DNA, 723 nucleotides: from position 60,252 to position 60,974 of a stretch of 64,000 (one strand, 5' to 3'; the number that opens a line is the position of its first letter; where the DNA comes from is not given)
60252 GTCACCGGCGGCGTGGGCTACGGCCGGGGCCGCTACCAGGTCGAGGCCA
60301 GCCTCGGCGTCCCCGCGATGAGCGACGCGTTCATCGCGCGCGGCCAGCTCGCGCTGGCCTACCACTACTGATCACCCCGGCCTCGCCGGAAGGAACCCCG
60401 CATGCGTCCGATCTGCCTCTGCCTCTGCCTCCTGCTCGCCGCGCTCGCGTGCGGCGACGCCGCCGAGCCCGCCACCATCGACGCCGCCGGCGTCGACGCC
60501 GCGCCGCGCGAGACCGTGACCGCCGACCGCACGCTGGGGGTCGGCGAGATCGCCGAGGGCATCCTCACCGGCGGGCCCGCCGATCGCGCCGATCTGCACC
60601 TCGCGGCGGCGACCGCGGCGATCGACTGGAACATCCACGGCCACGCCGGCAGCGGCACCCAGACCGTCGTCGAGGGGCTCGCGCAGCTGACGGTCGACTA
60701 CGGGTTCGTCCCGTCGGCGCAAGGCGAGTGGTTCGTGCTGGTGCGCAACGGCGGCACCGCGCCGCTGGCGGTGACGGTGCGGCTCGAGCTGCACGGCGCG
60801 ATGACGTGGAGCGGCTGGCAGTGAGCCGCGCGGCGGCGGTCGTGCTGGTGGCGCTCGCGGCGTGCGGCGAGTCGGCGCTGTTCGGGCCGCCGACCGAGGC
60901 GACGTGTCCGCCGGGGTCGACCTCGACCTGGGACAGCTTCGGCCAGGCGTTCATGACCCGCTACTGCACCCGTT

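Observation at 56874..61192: Copper-type 'metallo-mystery pair' locus: Cys/His-rich small secreted protein → MbnP-like lipoprotein → MbnH-like di-heme peroxidase → secreted protein → lipoprotein → mono-heme cytochrome c lipoprotein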

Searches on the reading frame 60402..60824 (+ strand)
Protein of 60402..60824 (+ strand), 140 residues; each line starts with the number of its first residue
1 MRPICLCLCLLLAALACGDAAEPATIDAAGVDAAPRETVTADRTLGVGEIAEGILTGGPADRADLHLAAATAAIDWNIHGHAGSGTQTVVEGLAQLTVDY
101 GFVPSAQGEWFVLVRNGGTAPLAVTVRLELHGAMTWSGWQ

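Call 3: search_protein_families(library=ncbifam, proteins=[window:60402-60824:+], max_evalue=0.01)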
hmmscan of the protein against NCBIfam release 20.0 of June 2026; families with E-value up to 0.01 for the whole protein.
window:60402-60824:+ (140 aa): 0 families

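Call 4: search_protein_families(library=pfam, proteins=[window:60402-60824:+], max_evalue=0.01)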
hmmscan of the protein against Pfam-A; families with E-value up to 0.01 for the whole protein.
window:60402-60824:+ (140 aa): 0 families

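Call 45: find_homologous_proteins(query=window:60402-60824:+, max_evalue=0.001)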
Query window:60402-60824:+ (140 aa): 44 proteins with E <= 0.001 among 345 candidates.
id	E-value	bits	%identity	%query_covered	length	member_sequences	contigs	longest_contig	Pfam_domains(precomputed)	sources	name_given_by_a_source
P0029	6.2e-85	300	99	100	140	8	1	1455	-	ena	-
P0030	9.8e-71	254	90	96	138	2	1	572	-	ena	-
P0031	2.2e-69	250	85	100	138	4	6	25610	-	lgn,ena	-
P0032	8.4e-68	245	90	89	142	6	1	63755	-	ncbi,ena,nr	ncbi:MAG: hypothetical protein JNK64_41355 [Myxococcales bacterium]|nr:hypothetical protein [Myxococ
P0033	4.4e-66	239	87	90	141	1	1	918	-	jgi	jgi:hypothetical protein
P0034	1.9e-56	208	73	100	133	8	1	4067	-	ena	-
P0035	1.3e-54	202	78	73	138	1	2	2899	-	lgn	-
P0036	3.7e-51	191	71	88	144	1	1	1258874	-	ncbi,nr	ncbi:MAG: hypothetical protein IPL61_23725 [Myxococcales bacterium]|nr:hypothetical protein [Myxococ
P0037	1.7e-48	182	70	74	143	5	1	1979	-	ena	-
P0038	3.3e-48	181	63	99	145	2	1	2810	-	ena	-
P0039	9.1e-43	164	62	89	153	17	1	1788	-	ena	-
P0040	3.0e-41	159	93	59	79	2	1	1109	-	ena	-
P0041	3.9e-40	155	60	89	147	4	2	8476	-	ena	-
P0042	2.5e-39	152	58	100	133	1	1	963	-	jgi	jgi:hypothetical protein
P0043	5.6e-39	151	57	89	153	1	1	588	-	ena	-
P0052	1.4e-35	140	54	96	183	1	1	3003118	-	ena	-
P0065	8.2e-30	122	49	89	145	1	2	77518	-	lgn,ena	-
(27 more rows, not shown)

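Call 47: find_encoding_contigs(protein=P0052, flank=7000, max_places=2)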
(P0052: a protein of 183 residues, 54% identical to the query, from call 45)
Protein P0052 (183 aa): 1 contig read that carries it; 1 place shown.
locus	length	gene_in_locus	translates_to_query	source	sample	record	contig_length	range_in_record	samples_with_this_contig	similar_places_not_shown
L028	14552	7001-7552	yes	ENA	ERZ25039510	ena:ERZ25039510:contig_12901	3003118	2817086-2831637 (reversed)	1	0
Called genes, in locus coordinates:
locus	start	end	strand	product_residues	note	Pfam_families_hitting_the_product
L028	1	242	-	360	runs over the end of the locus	PF06745:ATPase, PF13481:AAA_25, PF23442:DUF7125 (weak)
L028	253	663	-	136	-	-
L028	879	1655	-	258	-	PF01183:Glyco_hydro_25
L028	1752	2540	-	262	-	-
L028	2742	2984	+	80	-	PF11810:DUF3332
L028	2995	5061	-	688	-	PF20243:MbnP, PF03150:CCP_MauG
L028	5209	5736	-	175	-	PF00072:Response_reg, PF02954:HTH_8, PF13556:HTH_30 (weak)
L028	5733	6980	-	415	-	PF00512:HisKA, PF02518:HATPase_c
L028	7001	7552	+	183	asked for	-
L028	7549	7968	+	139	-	-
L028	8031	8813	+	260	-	-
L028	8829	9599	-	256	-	-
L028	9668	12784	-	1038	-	PF22977:WHD, PF00004:AAA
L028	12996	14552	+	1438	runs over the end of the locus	-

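Call 48: find_encoding_contigs(protein=P0065, flank=7000, max_places=2)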
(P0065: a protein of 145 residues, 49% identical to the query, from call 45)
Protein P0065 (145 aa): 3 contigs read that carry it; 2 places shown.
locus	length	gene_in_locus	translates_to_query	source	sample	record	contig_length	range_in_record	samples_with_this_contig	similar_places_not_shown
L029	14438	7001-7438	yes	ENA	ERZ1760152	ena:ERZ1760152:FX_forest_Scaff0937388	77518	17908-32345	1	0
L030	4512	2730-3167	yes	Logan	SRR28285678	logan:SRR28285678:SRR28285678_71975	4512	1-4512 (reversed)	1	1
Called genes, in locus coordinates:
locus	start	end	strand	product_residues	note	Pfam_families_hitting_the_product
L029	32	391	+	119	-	PF00072:Response_reg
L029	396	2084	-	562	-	PF00069:Pkinase, PF03109:ABC1 (faint), PF07714:PK_Tyr_Ser-Thr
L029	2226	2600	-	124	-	-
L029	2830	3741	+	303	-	PF00069:Pkinase, PF07714:PK_Tyr_Ser-Thr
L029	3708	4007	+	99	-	PF27854:Heavy_Cys_CGP (weak)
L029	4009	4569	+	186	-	PF00999:Na_H_Exchanger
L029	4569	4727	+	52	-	-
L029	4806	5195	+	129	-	-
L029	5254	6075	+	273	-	-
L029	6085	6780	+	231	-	PF07987:DUF1775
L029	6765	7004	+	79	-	-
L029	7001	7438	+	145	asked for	-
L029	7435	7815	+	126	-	-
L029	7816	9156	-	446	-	PF13415:Beta-prop_FBX42 (faint), PF24681:Kelch_KLHDC2_KLHL20_DRC7 (faint), PF01344:Kelch_1 (faint)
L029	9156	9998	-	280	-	PF03807:F420_oxidored, PF14748:P5CR_dimer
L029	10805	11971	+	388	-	-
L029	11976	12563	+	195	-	PF02545:Maf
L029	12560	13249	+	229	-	PF01168:Ala_racemase_N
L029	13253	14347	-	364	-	PF05496:RuvB_N, PF00004:AAA, PF07728:AAA_5 (weak), PF17864:AAA_lid_4, PF05491:WHD_RuvB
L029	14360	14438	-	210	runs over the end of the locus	PF01330:RuvA_N, PF14520:HHH_5, PF07499:RuvA_C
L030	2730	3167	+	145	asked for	-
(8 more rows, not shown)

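Call 50: search_protein_families(library=pfam, proteins=[L029:3708-4007:+, L029:4806-5195:+, L029:5254-6075:+, L029:6765-7004:+, L029:7435-7815:+, L028:7549-7968:+, L028:8031-8813:+, L028:2995-5061:-, L029:4569-4727:+], max_evalue=10)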
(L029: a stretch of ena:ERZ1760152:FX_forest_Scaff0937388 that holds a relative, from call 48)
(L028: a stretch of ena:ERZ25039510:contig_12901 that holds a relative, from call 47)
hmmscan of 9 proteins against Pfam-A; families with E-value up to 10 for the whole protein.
L029:3708-4007:+ (99 aa): 1 family
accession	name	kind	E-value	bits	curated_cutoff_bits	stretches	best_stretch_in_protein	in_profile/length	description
PF24001.1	DUF7317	-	0.02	15.1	27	1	65-92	11-38/57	Family of unknown function (DUF7317)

L029:4806-5195:+ (129 aa): 0 families

L029:5254-6075:+ (273 aa): 0 families

L029:6765-7004:+ (79 aa): 1 family
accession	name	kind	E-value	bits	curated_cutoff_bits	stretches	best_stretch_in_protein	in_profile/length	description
PF12079.13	DUF3558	-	0.18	12.2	34.1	1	16-75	2-51/173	Protein of unknown function (DUF3558)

L029:7435-7815:+ (126 aa): 1 family
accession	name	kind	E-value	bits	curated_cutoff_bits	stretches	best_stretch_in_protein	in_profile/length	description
PF13442.11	Cytochrome_CBB3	-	0.12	13.1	27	1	43-120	6-68/68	Cytochrome C oxidase, cbb3-type, subunit III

L028:7549-7968:+ (139 aa): 2 families
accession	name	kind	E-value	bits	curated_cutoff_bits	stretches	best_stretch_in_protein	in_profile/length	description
PF13442.11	Cytochrome_CBB3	-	0.00026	21.7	27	1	56-133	6-68/68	Cytochrome C oxidase, cbb3-type, subunit III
PF00034.26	Cytochrom_C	-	0.062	15.1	21.3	1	56-129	4-82/90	Cytochrome c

L028:8031-8813:+ (260 aa): 2 families
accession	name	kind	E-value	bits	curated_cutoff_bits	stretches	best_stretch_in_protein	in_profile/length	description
PF05257.22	CHAP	-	9.4e-05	23.3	26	1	95-182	3-67/81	CHAP domain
PF00877.26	NLPC_P60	-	0.23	11.9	23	1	99-183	13-73/105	NlpC/P60 family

L028:2995-5061:- (688 aa): 5 families
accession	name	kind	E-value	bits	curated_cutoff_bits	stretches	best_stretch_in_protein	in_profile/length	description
PF03150.19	CCP_MauG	-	2.4e-44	152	25.6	2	359-513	2-148/149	Di-haem cytochrome c peroxidase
PF20243.3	MbnP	-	1.4e-23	84.2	27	1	44-182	3-117/189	MbnP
PF21419.2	RoxA-like_Cyt-c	-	0.00047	20.1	26.7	1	595-622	4-31/39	RoxA-like, cytochrome c-like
PF00034.26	Cytochrom_C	-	0.099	14.4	21.3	0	523-669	4-89/90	Cytochrome c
PF13442.11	Cytochrome_CBB3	-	0.11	13.2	27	1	519-539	2-19/68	Cytochrome C oxidase, cbb3-type, subunit III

L029:4569-4727:+ (52 aa): 1 family
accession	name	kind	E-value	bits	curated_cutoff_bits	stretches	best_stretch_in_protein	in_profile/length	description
PF20482.3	DUF6722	-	0.05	14.3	27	1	30-49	28-47/49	Family of unknown function (DUF6722)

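Call 54: predict_structure(alignment_id=A4)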
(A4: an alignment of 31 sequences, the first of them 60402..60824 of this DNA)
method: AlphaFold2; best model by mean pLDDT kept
length: 140 residues; sequences in the alignment: 31
mean_pLDDT: 87.7   pTM: 0.72
mean pLDDT of the five models: 87.7, 86.6, 86.7, 86.3, 86.0
residues with pLDDT >= 90: 103; 70-90: 5; 50-70: 30; < 50: 2
segments of 3 or more residues with pLDDT < 50: none
pLDDT, mean of each block of 10 residues (from residue 1): 56 58 55 89 98 98 98 98 90 98 97 98 98 97
secondary structure, 60 per line:
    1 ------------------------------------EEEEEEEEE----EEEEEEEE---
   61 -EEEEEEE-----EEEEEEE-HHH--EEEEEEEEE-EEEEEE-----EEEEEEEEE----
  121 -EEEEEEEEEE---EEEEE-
elements in order: E37-45 E50-57 E62-68 E74-80 E87-95 E97-102 E108-116 E122-131 E135-139
